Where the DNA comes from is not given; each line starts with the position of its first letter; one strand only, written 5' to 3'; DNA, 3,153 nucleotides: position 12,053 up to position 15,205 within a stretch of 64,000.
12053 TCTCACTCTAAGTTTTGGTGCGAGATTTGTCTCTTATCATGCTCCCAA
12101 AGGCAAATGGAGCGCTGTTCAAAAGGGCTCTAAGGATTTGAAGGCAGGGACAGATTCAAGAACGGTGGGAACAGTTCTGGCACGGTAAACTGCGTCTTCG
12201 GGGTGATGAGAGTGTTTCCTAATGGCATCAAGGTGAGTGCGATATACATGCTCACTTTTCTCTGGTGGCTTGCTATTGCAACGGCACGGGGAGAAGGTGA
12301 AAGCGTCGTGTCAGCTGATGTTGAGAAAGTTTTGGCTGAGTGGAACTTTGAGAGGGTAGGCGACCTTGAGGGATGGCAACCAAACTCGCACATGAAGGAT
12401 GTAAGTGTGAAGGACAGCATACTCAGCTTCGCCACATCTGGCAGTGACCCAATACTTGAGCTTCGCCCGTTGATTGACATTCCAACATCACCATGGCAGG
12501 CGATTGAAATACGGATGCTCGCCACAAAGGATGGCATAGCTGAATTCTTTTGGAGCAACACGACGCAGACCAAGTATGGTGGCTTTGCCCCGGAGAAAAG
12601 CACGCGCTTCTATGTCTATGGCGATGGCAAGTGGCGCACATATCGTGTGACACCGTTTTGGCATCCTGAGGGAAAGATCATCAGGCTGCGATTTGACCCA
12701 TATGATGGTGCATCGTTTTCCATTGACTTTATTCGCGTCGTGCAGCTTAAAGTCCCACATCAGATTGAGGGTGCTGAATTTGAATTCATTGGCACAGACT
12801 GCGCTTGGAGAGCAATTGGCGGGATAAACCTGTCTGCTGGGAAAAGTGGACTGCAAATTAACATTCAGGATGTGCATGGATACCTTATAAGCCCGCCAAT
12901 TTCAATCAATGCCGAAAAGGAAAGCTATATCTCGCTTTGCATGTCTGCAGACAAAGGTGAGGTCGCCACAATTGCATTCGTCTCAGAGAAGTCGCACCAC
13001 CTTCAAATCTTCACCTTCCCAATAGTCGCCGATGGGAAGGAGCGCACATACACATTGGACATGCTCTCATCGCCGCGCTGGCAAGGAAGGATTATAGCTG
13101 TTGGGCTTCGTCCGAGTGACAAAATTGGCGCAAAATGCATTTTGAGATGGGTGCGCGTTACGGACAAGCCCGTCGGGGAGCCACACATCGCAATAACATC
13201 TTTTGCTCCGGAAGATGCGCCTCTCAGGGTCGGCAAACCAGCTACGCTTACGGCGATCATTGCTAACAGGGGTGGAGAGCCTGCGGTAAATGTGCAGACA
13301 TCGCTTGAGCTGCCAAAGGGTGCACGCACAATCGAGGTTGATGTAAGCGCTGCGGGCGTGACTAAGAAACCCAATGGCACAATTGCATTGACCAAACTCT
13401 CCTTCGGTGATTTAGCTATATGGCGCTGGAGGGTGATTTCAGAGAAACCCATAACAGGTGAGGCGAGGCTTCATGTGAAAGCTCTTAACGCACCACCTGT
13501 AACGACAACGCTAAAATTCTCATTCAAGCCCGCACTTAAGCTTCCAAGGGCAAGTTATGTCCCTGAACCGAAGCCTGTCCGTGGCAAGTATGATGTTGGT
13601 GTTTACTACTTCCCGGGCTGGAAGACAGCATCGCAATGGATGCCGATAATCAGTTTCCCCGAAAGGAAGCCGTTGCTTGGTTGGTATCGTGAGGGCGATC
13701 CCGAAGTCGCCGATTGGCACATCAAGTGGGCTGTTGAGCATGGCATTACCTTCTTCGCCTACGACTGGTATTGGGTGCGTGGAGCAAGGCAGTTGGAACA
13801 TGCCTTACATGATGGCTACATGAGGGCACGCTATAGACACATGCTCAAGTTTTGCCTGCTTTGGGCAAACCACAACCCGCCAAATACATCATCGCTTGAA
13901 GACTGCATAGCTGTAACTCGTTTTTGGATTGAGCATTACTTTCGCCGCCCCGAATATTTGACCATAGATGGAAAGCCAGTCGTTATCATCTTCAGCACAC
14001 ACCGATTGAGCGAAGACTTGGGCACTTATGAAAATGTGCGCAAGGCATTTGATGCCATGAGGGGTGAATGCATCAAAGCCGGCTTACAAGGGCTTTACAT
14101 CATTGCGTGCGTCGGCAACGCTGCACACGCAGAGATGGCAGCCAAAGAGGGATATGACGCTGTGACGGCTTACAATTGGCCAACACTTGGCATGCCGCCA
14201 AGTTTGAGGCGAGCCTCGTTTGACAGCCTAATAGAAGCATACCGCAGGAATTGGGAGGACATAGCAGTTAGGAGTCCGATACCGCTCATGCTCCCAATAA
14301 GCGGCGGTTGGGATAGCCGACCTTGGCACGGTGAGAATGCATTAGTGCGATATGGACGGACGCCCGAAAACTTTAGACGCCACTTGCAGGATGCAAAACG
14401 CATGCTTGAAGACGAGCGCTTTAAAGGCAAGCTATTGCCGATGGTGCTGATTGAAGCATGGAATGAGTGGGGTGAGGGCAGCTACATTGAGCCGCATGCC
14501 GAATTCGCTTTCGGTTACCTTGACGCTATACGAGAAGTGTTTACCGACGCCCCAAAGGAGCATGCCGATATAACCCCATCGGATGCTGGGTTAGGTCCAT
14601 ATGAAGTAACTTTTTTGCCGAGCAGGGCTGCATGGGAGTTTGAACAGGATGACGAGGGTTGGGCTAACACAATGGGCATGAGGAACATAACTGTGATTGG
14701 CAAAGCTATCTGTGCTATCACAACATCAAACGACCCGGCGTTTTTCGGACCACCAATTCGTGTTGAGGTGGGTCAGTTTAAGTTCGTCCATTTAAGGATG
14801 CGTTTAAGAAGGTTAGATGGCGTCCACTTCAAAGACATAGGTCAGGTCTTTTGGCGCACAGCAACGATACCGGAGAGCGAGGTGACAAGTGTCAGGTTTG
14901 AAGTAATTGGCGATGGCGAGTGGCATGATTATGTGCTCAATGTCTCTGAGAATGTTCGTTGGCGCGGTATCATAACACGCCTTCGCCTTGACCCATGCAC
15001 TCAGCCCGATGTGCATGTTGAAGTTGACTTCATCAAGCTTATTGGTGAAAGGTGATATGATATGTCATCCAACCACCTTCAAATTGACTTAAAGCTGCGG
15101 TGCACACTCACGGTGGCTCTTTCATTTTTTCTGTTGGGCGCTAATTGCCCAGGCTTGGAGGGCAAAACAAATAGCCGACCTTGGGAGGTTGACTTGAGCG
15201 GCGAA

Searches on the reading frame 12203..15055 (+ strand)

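Call 92: search_protein_families(library=pfam, proteins=[window:12203-15055:+], max_evalue=0.001)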
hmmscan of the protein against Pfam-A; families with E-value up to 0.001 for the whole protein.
window:12203-15055:+ (950 aa): 2 families
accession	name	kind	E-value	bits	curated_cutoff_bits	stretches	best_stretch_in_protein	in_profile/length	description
PF14307.12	Glyco_tran_WbsX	-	2e-33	116.7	25.1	1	492-776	48-350/350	Glycosyltransferase WbsX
PF16317.11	Glyco_hydro_99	-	5.7e-05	22.8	33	1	490-765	60-307/341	Glycosyl hydrolase family 99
